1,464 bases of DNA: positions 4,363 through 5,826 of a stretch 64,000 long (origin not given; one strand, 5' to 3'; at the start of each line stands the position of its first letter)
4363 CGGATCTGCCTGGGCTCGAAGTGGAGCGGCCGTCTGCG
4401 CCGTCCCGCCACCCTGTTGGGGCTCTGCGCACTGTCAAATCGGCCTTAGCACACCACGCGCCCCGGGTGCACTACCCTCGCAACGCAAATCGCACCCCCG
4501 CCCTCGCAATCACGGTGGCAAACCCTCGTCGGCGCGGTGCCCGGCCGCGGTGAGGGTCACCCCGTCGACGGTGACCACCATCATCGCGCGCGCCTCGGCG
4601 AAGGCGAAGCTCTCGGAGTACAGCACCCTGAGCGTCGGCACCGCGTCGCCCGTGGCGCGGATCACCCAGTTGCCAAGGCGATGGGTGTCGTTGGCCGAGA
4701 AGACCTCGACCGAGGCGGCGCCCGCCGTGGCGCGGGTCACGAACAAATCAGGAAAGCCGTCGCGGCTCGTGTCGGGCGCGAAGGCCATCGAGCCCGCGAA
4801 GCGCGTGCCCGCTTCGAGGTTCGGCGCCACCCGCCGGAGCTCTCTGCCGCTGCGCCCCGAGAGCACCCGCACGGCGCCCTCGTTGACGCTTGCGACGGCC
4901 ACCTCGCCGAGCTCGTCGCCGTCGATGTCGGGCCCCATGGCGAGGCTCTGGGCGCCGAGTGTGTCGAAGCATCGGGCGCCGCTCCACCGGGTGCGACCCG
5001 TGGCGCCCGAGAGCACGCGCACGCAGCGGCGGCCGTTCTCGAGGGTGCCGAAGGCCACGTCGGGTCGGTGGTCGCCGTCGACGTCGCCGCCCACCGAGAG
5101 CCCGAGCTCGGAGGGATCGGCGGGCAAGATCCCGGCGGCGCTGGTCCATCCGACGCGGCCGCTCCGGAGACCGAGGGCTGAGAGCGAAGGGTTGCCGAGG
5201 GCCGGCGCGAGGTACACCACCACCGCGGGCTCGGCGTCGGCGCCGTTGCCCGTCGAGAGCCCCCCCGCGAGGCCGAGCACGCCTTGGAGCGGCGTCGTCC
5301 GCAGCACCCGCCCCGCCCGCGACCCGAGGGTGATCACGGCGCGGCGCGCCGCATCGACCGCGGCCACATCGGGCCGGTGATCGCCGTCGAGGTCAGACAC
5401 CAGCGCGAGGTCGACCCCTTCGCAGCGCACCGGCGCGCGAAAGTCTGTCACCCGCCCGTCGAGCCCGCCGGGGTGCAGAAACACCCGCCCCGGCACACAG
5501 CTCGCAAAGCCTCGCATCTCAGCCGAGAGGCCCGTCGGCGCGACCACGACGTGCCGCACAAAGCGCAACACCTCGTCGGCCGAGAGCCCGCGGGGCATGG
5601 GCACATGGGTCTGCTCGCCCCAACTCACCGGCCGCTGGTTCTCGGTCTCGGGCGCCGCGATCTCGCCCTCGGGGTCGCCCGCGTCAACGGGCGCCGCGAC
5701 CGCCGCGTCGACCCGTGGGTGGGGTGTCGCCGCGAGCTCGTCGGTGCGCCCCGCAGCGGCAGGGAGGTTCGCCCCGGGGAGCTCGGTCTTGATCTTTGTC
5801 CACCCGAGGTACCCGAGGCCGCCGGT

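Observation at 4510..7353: Predicted pseudokinase fused to an FG-GAP beta-propeller through a (PEKT)7 linker encoded by a perfect 12-bp x7 tandem repeat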

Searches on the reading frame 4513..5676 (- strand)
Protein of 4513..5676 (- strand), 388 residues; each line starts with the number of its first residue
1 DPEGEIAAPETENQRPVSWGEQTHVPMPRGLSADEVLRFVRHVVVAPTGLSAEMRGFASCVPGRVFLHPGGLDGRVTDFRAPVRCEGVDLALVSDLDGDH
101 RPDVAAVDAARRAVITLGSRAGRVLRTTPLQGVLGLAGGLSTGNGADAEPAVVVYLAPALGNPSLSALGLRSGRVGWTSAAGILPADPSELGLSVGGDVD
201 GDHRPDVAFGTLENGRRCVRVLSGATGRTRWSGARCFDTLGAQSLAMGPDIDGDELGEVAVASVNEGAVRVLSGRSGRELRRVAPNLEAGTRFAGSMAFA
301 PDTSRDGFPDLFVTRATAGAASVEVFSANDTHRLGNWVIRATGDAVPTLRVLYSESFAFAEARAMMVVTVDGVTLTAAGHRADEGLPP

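Call 49: predict_structure(alignment_id=A2)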
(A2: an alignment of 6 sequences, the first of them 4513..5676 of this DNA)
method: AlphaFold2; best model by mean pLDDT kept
length: 388 residues; sequences in the alignment: 6
mean_pLDDT: 83.4   pTM: 0.86
mean pLDDT of the five models: 83.4, 82.8, 82.3, 82.2, 80.8
residues with pLDDT >= 90: 140; 70-90: 196; 50-70: 42; < 50: 10
segments of 3 or more residues with pLDDT < 50: 384-388
pLDDT, mean of each block of 10 residues (from residue 1): 64 67 86 91 83 83 92 86 89 89 93 92 91 91 84 83 90 92 84 88 91 86 92 79 79 90 87 92 83 83 79 78 86 79 58 81 83 73 45
secondary structure, 60 per line:
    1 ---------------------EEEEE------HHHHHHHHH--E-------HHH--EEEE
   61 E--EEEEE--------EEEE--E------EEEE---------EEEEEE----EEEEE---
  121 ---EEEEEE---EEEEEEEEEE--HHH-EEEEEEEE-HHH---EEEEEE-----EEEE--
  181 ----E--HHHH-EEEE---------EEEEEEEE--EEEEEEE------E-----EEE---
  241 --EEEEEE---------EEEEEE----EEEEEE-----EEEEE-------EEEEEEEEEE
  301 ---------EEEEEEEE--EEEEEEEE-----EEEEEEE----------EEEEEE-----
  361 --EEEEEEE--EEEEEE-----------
elements in order: E22-26 H33-41 E57-61 E64-68 E77-80 E90-93 E103-108 E113-117 E124-129 E133-142 E149-156 E164-169 E175-178 H188-191 E193-196 E206-213 E216-222 E235-237 E243-248 E258-263 E268-273 E279-283 E291-300 E310-317 E320-327 E333-339 E350-355 E363-369 E372-377
